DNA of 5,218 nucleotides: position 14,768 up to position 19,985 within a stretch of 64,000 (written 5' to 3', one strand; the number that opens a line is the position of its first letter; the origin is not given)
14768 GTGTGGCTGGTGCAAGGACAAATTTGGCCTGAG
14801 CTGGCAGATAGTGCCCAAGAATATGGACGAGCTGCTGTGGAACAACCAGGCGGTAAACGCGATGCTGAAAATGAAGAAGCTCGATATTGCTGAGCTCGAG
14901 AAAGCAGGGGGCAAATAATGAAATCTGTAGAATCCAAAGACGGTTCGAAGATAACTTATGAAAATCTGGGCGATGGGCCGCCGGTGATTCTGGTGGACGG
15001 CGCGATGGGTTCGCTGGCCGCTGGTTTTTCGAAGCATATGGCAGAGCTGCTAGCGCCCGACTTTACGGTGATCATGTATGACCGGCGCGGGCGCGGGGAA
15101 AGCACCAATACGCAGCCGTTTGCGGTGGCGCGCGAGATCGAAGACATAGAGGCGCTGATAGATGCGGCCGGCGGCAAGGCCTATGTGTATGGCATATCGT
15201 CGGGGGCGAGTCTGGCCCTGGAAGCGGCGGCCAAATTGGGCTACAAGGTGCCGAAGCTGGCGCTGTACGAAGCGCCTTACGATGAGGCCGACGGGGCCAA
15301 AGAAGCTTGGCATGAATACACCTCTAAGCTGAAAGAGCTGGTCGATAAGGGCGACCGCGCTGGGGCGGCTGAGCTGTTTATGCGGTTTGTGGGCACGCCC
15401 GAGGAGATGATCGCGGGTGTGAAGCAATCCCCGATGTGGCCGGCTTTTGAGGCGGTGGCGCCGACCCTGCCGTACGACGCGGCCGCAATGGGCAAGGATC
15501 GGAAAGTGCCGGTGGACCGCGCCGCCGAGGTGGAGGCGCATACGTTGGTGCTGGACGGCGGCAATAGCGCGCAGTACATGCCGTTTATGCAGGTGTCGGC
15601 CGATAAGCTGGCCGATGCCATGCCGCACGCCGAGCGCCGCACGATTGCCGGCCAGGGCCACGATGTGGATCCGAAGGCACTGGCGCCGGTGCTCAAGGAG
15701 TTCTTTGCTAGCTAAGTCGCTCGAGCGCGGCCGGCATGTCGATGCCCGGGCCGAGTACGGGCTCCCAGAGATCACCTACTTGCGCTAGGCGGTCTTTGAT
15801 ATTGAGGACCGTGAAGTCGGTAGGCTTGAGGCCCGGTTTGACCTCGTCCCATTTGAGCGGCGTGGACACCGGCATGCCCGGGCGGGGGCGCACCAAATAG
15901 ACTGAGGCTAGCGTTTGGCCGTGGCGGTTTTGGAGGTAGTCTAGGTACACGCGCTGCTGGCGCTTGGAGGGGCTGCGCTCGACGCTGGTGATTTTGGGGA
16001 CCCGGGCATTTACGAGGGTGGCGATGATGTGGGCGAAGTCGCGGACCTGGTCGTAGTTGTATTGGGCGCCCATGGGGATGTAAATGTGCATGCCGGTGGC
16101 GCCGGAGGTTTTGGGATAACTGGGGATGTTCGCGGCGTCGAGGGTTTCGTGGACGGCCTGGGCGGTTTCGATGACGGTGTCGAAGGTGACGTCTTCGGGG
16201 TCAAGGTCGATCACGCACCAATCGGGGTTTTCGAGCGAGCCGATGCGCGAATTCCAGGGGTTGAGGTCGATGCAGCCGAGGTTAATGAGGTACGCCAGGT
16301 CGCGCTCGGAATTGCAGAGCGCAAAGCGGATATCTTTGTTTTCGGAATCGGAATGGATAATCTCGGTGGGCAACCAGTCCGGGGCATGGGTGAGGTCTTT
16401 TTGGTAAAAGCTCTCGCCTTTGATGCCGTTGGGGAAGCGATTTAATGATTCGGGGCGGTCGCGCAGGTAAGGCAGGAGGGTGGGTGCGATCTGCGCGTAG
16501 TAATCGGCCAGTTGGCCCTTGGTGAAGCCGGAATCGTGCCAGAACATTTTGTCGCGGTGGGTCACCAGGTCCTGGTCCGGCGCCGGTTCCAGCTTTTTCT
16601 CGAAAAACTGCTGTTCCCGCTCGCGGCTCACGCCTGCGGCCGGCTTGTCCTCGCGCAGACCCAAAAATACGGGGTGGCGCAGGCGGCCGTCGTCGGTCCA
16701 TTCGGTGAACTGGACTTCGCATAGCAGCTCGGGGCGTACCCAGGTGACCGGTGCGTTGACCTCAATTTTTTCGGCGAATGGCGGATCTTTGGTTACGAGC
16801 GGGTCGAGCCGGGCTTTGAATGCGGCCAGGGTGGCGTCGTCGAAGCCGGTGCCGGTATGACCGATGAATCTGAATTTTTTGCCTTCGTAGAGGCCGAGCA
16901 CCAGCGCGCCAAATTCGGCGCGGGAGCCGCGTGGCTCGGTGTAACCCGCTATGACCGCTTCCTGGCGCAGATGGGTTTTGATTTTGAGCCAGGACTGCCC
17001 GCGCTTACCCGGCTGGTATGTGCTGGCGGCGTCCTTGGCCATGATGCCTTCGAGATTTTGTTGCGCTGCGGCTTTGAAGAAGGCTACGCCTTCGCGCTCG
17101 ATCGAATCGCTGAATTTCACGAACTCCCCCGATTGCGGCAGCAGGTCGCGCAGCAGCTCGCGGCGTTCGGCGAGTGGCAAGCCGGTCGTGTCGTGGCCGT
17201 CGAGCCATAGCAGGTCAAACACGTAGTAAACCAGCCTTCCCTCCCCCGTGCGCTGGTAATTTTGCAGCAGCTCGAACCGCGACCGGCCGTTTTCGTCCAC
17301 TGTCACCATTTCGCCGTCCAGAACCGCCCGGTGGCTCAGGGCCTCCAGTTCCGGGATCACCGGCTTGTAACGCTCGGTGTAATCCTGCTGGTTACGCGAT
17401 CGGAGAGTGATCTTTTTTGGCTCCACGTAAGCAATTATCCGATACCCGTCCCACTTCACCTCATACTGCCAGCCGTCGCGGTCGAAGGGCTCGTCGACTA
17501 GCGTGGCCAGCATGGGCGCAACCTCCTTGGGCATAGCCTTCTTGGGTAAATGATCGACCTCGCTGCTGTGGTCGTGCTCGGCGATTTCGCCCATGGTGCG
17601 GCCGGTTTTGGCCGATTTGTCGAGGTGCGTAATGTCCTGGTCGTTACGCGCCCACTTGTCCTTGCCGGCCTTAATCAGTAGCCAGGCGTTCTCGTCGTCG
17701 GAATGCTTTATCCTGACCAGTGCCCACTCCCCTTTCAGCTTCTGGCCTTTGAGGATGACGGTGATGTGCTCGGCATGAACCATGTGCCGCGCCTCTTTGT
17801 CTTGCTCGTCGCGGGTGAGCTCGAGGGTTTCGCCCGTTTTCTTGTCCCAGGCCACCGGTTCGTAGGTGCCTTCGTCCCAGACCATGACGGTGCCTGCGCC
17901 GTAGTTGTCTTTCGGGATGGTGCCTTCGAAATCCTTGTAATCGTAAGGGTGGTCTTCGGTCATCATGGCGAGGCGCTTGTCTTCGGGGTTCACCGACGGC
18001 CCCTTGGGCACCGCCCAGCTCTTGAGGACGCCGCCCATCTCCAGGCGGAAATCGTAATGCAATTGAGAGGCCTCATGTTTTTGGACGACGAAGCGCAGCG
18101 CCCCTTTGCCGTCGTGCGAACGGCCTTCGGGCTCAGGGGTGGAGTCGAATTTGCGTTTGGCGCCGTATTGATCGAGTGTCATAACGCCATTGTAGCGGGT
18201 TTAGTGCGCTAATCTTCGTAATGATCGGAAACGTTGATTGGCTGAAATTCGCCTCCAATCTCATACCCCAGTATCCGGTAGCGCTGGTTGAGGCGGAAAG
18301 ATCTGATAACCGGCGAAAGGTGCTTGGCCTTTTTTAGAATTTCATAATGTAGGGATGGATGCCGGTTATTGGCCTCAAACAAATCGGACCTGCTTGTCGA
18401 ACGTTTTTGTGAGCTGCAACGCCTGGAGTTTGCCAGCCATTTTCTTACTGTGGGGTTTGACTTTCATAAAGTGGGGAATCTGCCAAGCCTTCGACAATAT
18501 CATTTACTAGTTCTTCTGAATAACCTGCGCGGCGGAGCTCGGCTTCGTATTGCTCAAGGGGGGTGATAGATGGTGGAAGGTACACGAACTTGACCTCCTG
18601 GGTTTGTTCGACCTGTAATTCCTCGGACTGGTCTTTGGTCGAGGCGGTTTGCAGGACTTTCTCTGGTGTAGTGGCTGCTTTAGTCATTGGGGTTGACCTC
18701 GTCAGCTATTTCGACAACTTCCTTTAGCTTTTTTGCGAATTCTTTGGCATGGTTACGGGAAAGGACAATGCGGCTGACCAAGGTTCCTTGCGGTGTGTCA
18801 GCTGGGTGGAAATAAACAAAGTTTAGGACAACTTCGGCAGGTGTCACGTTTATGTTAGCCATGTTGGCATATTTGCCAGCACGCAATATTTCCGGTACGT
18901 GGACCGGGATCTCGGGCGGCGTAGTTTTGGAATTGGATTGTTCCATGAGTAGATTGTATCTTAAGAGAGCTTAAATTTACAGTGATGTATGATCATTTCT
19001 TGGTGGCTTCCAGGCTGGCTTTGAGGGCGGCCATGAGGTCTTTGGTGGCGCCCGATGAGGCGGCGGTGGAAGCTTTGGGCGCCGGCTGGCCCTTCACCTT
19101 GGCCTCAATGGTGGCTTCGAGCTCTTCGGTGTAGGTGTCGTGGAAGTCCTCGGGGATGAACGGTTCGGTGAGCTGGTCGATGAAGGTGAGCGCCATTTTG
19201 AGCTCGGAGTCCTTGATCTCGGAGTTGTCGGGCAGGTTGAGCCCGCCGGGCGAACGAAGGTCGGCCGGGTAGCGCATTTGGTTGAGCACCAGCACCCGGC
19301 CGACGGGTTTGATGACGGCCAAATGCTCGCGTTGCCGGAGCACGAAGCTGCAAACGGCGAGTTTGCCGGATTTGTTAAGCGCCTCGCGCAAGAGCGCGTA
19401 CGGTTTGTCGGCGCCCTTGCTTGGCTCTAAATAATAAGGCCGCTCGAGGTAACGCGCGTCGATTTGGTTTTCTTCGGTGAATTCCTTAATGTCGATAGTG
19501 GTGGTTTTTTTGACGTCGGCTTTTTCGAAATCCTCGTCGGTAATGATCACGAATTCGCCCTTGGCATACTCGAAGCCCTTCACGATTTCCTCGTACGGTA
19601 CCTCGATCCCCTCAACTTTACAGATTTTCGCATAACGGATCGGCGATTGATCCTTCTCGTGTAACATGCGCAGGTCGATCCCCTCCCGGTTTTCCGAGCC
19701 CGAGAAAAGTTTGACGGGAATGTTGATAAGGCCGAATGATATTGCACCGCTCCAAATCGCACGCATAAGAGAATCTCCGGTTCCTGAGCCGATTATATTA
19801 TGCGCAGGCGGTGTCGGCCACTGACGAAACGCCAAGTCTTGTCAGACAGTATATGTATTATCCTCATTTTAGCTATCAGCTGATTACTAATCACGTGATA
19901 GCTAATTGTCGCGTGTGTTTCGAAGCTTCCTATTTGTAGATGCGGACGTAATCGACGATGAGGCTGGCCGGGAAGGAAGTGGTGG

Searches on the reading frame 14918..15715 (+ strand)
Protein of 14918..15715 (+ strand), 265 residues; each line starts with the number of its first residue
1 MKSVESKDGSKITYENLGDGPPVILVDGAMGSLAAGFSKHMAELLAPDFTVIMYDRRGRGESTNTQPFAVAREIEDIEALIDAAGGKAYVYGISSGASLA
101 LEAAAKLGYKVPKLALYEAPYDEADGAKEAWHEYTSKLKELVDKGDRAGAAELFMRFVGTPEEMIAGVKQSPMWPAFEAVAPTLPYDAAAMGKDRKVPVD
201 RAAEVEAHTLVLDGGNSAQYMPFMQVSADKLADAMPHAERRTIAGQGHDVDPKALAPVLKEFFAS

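Call 77: search_protein_families(library=pfam, proteins=[window:14918-15715:+], max_evalue=0.00001)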
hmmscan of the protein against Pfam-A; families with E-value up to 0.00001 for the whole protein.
window:14918-15715:+ (265 aa): 3 families
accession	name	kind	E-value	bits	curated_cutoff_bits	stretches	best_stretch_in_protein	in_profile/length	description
PF12697.13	Abhydrolase_6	-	2.9e-13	51.4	26.3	1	36-255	13-214/217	Alpha/beta hydrolase family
PF00561.26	Abhydrolase_1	-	3.4e-10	40.4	25.8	1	21-125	1-113/245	alpha/beta hydrolase fold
PF12146.15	Hydrolase_4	-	7.4e-06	25.9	27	1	24-118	8-108/239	Serine aminopeptidase, S33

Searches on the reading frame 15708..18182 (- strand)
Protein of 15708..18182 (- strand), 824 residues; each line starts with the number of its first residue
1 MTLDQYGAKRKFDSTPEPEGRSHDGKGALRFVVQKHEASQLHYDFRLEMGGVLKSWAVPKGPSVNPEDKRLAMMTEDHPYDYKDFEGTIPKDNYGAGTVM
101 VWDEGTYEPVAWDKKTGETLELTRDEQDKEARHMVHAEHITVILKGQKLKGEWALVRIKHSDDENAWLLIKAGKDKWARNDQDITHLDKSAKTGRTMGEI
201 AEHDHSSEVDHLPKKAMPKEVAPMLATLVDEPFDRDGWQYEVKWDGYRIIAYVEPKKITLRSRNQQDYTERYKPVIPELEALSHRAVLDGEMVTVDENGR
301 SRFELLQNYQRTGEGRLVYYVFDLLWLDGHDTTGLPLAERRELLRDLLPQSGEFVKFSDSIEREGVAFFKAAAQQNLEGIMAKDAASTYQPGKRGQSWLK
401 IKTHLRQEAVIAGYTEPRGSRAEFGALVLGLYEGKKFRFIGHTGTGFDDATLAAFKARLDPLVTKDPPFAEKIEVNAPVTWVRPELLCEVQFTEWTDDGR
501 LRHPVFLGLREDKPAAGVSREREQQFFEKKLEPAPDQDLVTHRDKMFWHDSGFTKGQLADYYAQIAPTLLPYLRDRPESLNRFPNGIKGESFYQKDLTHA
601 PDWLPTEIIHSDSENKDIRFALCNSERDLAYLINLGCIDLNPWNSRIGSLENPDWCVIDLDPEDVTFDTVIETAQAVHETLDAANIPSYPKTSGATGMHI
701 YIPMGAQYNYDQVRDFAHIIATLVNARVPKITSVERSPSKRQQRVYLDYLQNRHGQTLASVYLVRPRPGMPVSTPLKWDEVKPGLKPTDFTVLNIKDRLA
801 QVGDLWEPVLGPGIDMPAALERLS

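Call 78: search_protein_families(library=pfam, proteins=[window:15708-18182:-], max_evalue=0.00001)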
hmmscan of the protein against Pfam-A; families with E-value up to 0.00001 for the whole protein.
window:15708-18182:- (824 aa): 5 families
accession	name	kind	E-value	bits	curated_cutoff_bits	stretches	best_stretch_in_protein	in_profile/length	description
PF21686.3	LigD_Prim-Pol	-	3.1e-86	289.5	27.4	1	554-806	1-254/254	LigD, primase-polymerase domain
PF13298.12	LigD_N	-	9.9e-44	148.3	31.1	1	34-157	1-107/107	DNA Ligase D 3'-phosphoesterase domain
PF01068.26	DNA_ligase_A_M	-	1.1e-38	133.4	26.2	1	223-402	1-204/204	ATP dependent DNA ligase domain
PF04679.21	DNA_ligase_A_C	-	1.9e-31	108.7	27.5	1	421-513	2-94/94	ATP dependent DNA ligase C terminal region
PF09414.15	RNA_ligase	-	7.9e-06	26.5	27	0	238-402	3-171/171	RNA ligase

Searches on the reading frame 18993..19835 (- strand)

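Call 77: search_protein_families(library=pfam, proteins=[window:18993-19835:-], max_evalue=0.00001)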
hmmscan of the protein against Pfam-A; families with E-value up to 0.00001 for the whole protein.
window:18993-19835:- (280 aa): 1 family
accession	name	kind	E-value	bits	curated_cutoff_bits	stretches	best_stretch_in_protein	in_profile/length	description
PF02735.22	Ku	-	3e-49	167.9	25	1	33-214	1-190/190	Ku70/Ku80 beta-barrel domain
